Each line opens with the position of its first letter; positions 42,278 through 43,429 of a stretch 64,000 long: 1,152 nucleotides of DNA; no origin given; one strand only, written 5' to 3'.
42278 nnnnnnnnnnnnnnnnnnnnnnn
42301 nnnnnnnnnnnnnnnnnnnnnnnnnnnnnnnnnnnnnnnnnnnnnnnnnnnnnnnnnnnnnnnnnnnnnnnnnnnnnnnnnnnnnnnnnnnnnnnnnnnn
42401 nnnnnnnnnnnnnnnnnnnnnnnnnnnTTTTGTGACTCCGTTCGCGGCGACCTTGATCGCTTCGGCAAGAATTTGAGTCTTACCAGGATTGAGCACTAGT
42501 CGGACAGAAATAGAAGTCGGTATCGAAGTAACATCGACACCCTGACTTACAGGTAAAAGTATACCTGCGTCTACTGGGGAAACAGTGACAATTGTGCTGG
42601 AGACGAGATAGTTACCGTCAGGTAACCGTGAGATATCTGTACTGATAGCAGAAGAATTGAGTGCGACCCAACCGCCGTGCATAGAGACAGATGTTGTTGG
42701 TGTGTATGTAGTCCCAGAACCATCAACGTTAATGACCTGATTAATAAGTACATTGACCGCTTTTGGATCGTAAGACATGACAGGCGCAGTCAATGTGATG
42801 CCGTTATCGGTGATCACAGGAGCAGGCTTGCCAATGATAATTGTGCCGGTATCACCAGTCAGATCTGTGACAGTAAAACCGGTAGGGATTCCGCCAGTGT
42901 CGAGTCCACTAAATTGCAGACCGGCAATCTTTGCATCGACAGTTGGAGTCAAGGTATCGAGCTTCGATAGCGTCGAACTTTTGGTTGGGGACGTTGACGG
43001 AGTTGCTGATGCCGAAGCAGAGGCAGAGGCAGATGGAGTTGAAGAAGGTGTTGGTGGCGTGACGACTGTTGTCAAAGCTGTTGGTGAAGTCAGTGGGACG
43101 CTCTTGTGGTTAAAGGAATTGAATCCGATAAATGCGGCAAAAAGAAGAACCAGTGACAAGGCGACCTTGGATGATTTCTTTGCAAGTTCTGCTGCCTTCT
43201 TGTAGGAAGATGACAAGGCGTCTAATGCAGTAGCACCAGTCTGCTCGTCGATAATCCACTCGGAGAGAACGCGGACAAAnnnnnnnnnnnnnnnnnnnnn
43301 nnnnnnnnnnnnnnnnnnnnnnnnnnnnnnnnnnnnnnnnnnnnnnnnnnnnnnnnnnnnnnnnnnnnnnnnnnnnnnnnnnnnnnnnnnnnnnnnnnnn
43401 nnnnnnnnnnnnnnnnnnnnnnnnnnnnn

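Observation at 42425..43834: ECF sigma factor covalently fused to a TM helix and an extracytoplasmic beta-rich domain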

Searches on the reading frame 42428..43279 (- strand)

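Call 59: search_protein_families(library=pfam, proteins=[window:42428-43279:-], max_evalue=5)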
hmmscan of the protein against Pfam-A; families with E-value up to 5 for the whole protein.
window:42428-43279:- (284 aa): 1 family
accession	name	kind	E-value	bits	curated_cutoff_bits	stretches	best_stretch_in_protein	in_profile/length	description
PF19431.4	MEKK4_N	-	0.88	7.6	24.9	1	54-132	1111-1185/1201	MEKK4 N-terminal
